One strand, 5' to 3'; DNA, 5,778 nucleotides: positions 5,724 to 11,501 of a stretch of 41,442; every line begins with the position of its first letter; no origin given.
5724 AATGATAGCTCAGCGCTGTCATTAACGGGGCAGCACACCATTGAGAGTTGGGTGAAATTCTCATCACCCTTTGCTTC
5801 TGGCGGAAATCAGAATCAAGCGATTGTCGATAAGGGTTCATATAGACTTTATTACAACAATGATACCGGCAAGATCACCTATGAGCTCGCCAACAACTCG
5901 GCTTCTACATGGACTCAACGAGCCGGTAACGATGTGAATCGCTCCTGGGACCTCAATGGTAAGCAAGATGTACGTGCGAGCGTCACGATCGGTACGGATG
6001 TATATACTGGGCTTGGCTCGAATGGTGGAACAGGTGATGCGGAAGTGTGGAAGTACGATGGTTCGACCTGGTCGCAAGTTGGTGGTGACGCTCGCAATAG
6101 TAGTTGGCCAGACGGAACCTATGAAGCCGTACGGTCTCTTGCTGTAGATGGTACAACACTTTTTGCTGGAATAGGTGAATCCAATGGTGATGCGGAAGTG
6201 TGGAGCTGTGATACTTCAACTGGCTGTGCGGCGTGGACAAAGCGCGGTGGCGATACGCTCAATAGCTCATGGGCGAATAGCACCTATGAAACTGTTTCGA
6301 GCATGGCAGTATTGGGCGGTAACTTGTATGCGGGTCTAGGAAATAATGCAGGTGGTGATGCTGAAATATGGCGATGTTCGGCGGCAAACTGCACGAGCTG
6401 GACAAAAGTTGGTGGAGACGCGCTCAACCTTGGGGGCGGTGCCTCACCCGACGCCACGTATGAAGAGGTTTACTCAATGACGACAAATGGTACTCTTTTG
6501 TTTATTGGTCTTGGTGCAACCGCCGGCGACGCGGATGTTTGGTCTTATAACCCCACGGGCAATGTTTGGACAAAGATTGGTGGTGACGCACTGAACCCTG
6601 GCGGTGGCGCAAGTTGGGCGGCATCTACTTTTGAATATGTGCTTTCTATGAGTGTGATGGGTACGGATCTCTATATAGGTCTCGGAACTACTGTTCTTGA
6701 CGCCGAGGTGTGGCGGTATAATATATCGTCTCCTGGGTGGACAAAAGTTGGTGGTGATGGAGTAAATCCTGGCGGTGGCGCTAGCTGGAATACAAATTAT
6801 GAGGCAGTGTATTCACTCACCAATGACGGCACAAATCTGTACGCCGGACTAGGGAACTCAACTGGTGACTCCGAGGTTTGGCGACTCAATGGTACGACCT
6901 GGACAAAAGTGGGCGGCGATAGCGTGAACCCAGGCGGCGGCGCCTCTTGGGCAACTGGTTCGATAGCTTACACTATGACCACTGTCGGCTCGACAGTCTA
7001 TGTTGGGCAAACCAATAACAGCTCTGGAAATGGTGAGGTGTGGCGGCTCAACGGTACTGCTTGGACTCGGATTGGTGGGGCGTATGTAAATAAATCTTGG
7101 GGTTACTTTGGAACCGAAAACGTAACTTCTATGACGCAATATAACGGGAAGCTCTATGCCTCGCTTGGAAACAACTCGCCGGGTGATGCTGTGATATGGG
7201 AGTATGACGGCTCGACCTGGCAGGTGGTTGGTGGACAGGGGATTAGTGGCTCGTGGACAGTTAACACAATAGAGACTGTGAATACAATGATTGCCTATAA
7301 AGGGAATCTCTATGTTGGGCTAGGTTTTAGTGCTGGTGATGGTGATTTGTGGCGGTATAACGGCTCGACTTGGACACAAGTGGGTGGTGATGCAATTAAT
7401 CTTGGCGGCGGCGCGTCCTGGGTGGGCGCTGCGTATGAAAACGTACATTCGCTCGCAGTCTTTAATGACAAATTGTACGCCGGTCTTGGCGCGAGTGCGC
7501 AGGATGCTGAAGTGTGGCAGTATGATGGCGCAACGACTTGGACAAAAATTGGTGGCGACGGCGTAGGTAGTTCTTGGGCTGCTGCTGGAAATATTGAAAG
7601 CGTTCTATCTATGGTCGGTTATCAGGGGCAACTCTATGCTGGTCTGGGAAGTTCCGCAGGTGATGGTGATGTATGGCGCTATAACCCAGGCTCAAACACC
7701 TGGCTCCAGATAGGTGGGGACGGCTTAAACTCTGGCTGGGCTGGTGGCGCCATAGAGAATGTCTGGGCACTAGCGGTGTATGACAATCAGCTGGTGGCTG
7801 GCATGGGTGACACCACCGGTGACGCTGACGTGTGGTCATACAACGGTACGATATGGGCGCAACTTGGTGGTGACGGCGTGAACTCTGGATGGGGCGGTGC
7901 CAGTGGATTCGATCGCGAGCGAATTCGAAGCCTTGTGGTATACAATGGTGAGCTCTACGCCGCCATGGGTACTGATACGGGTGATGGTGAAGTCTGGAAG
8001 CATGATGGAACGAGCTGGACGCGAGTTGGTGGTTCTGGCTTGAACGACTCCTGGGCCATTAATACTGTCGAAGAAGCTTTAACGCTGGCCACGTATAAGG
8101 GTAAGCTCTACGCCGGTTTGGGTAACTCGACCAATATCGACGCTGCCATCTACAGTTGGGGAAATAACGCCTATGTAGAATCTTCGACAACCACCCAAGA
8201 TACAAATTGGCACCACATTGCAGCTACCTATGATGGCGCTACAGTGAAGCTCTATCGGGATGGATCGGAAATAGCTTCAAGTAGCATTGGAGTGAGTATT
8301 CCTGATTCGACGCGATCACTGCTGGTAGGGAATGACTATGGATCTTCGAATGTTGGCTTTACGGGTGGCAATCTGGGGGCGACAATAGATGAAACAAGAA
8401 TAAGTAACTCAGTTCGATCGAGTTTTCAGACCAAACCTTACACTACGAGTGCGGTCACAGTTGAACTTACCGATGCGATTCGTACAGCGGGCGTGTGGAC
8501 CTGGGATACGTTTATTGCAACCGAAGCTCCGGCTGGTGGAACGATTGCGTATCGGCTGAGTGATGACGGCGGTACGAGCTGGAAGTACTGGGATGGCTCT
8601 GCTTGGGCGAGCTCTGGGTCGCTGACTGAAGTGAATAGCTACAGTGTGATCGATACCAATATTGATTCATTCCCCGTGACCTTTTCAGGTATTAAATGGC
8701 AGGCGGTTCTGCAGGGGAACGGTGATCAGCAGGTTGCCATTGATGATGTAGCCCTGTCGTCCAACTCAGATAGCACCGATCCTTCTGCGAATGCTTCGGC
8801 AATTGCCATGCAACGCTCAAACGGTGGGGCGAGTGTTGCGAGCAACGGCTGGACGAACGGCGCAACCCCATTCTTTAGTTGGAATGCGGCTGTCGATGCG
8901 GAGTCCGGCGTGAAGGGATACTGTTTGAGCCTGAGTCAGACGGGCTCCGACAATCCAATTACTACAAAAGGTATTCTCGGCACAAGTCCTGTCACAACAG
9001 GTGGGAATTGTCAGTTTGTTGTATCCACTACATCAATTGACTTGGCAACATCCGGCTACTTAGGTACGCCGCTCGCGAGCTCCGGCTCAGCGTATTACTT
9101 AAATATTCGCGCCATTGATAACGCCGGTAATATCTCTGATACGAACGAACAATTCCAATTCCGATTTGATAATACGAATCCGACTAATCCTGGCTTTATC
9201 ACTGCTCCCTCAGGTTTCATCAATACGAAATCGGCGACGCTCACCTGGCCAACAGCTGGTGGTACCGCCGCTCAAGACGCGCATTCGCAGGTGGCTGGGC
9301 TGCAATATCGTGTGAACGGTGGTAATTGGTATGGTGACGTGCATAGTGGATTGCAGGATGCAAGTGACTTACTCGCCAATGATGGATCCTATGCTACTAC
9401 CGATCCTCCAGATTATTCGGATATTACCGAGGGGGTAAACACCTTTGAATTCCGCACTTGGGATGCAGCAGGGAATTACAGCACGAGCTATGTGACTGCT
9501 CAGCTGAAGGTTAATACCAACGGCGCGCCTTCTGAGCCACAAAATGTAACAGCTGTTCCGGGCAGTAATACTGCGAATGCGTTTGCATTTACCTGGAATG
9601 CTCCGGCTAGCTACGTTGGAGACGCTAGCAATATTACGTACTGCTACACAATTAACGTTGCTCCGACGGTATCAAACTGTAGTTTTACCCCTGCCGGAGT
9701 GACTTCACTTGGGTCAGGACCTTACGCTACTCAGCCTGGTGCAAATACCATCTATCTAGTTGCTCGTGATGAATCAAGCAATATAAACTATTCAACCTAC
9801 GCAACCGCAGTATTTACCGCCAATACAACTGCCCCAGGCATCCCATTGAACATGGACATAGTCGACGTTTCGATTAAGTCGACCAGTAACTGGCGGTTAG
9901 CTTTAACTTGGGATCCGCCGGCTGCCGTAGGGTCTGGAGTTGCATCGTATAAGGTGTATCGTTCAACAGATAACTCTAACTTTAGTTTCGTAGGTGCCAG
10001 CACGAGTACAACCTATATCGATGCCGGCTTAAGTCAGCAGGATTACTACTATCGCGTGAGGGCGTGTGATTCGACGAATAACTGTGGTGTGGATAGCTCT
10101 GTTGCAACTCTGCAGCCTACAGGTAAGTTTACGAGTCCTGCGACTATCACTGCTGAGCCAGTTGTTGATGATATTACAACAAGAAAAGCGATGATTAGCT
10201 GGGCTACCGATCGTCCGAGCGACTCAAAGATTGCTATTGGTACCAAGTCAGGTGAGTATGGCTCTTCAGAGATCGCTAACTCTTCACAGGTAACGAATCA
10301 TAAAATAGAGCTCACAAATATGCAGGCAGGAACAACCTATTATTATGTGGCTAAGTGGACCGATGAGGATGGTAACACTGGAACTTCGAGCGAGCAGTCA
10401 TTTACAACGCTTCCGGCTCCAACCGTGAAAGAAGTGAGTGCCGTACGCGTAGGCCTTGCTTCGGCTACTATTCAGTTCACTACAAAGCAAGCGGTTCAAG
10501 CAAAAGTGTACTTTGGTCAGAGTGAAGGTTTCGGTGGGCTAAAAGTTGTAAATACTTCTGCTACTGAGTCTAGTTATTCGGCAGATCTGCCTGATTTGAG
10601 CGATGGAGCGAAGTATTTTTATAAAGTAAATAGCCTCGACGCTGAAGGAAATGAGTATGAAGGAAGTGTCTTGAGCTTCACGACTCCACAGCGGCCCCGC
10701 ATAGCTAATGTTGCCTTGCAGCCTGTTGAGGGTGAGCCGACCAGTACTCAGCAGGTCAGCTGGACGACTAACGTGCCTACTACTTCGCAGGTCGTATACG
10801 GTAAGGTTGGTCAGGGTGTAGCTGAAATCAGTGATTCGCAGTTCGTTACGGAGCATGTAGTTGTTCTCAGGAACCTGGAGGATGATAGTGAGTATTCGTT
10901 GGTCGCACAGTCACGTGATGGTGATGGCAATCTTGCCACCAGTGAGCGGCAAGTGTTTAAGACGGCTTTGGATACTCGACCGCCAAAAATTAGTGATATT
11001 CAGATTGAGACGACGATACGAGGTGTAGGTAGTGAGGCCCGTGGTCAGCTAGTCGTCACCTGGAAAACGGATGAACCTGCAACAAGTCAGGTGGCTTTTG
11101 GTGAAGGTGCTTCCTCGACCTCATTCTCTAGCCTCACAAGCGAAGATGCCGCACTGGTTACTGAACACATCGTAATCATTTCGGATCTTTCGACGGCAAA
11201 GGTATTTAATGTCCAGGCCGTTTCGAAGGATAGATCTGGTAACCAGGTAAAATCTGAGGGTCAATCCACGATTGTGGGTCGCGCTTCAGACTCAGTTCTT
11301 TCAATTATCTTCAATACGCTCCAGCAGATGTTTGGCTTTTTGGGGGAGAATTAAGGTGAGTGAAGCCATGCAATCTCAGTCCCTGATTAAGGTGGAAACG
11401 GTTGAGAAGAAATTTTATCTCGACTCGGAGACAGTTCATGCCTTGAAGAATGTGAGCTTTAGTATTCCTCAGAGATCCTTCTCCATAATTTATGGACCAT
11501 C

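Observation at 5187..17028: Six-gene co-directional block: a giant LamG/propeller/FN3 surface protein, a MacB-type ABC pair, a transmitter-less CHASE4-like sensor, a histidine kinase and a receiver-only regulator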

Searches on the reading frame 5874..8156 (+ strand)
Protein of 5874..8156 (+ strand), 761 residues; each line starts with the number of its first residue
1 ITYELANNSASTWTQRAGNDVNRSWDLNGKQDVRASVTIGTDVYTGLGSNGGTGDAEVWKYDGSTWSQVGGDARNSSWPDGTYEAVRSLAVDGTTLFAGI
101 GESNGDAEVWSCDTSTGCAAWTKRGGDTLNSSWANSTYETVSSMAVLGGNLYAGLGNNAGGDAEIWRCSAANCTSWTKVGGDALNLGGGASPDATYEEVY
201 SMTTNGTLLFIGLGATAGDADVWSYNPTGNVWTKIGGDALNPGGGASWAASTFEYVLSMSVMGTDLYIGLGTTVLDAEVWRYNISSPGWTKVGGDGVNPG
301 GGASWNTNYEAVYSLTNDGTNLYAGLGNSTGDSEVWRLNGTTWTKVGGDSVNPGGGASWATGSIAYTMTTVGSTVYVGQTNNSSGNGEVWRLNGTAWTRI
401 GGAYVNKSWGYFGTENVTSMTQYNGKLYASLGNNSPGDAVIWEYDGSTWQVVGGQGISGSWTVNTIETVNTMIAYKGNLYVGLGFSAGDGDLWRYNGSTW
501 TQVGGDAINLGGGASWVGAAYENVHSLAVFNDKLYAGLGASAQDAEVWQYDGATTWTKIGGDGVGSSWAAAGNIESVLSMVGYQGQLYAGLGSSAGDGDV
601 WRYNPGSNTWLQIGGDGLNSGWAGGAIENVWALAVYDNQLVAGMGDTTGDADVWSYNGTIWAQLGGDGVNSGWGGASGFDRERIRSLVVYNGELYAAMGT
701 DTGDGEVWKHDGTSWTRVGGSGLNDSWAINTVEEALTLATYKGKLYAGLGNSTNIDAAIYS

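Call 73: search_solved_structures(query=window:5874-8156:+, max_evalue=10)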
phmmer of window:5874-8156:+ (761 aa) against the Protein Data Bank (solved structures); distinct sequences matched with E-value up to 10: 2.
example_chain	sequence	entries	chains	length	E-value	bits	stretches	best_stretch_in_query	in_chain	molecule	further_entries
4jvp_A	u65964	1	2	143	0.072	14.5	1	105-147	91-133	Anti-HCV E2 alpaca nanobody D03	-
8ttq_A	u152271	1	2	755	1.7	10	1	197-301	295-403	Muskelin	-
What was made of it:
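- Checked: PDB sequence searches find nothing for that region (call 73).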

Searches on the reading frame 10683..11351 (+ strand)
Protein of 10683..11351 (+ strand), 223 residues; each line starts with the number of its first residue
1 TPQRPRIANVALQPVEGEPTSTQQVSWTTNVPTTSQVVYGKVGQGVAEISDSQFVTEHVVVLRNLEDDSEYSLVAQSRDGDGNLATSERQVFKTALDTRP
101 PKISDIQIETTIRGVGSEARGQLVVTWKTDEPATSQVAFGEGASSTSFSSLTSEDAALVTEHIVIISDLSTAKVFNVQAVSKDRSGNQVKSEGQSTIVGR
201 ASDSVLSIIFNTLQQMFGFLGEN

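Call 40: find_homologous_proteins(query=window:10683-11351:+, max_evalue=0.00001)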
Query seq(223 aa) (223 aa): 60 proteins with E <= 0.00001 among 307 candidates.
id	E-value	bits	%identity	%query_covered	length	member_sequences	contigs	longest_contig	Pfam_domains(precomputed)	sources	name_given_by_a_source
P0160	3.5e-90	319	64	99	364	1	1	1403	PF25059.2,PF00041.28,PF16656.12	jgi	jgi:hypothetical protein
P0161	2.1e-86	307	60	98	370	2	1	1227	PF00041.28,PF16656.12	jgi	jgi:hypothetical protein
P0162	1.4e-85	304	59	98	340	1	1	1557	PF00041.28,PF16656.12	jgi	jgi:hypothetical protein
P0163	2.8e-85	303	60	98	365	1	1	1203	PF00041.28,PF16656.12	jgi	jgi:hypothetical protein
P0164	4.2e-85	303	63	98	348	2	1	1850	PF16655.13,PF00041.28,PF16656.12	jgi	jgi:hypothetical protein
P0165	5.8e-85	302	64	98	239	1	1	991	PF16656.12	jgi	jgi:hypothetical protein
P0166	1.2e-83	298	60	97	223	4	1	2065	PF16656.12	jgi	jgi:hypothetical protein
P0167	1.2e-83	298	62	98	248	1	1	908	PF16656.12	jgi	jgi:hypothetical protein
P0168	1.2e-83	298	59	97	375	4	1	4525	PF00041.28,PF16656.12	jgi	jgi:hypothetical protein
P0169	1.3e-83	298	63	98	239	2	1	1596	PF16656.12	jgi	jgi:hypothetical protein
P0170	1.4e-82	294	60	98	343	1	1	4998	PF16656.12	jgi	jgi:hypothetical protein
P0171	2.3e-82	294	62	98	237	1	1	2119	PF16656.12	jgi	jgi:hypothetical protein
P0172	1.7e-81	291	62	98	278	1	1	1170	PF16656.12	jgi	jgi:hypothetical protein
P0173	2.3e-80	287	59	98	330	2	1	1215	PF00041.28,PF16656.12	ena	-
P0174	2.5e-79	284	61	98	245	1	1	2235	PF16656.12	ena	-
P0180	7.8e-70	253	53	98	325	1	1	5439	PF00041.28,PF16656.12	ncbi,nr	ncbi:hypothetical protein KC867_01925, partial [Candidatus Saccharibacteria bacterium]|nr:hypothetic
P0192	3.2e-59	218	47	98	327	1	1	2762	PF00041.28,PF16656.12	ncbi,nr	ncbi:hypothetical protein KDA11_02710, partial [Candidatus Saccharibacteria bacterium]|nr:hypothetic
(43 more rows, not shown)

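Call 42: find_related_loci(query=A2, collection=metagenome_contigs, flank=10000)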
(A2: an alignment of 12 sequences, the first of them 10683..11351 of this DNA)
Query A2 (223 aa) in metagenome_contigs; peptide patterns used: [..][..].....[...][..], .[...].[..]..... (x = any residue, [..] = any of these).
173 stretches matched a pattern; 109 encode a relative of the query (tblastn E <= 1e-3); the best 80 are kept; 80 distinct loci.
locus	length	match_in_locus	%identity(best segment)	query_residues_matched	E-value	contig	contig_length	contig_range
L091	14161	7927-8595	81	1-223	5e-124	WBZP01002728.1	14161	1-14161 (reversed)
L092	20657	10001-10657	67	1-219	6e-99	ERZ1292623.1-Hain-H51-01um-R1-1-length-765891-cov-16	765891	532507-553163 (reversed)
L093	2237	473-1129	68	1-219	7e-103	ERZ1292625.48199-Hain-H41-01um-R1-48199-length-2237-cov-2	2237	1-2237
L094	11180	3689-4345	64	1-219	4e-97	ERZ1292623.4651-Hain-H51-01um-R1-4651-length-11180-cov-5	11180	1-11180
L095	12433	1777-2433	64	1-219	3e-96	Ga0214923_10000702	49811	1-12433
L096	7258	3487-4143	63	1-219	9e-96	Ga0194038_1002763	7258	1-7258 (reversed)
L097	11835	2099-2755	63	1-219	2e-95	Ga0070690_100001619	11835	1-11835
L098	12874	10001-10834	63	1-219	2e-95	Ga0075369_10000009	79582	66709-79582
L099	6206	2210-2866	63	1-219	2e-95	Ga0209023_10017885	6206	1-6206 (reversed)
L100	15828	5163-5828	63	1-222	1e-94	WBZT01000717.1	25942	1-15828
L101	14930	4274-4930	62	1-219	4e-94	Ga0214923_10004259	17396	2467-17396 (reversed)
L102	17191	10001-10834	63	1-219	6e-94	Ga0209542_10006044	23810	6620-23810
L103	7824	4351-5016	62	1-222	1e-93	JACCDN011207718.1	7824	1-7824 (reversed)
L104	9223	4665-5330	62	1-222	2e-93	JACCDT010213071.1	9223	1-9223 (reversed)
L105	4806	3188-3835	60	4-219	1e-93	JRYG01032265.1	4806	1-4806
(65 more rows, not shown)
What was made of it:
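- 80 metagenomic loci were fetched through motifs in the giant's last two FN3-like domains (call 42).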

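Call 79: predict_structure(alignment_id=A4)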
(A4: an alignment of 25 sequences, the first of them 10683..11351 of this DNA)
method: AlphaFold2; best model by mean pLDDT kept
length: 223 residues; sequences in the alignment: 25
mean_pLDDT: 88.1   pTM: 0.65
mean pLDDT of the five models: 88.1, 87.9, 87.9, 87.5, 86.5
residues with pLDDT >= 90: 146; 70-90: 49; 50-70: 24; < 50: 4
segments of 3 or more residues with pLDDT < 50: 220-223
pLDDT, mean of each block of 10 residues (from residue 1): 88 88 95 97 94 97 91 97 96 89 95 83 95 95 75 95 95 92 93 87 56 63 42
secondary structure, 60 per line:
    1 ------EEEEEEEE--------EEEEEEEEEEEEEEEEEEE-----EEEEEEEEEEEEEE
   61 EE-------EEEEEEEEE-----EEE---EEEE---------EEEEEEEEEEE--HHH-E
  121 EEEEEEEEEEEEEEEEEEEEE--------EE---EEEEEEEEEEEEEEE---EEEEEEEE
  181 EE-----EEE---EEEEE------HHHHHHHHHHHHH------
elements in order: E7-14 E23-41 E47-62 E70-78 E84-86 E90-93 E103-113 E120-141 E155-169 E173-182 E188-190 E194-198 H205-217
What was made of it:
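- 10683..11351 (+): Conserved C-terminal module of the giant: two FN3-like beta-sandwiches joined by an LDTRPPK linker, then GRASDS and a terminal amphipathic helix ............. (aa 2037-2049; nt 11295-11333). It is the signature shared by giants that differ in their ectodomains. AF2 model with pLDDT 88, in which the helix has low confidence (pLDDT 56-63) (call 79).
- The AF2 model shows two FN3-like domains and a low-confidence terminal helix (call 79).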
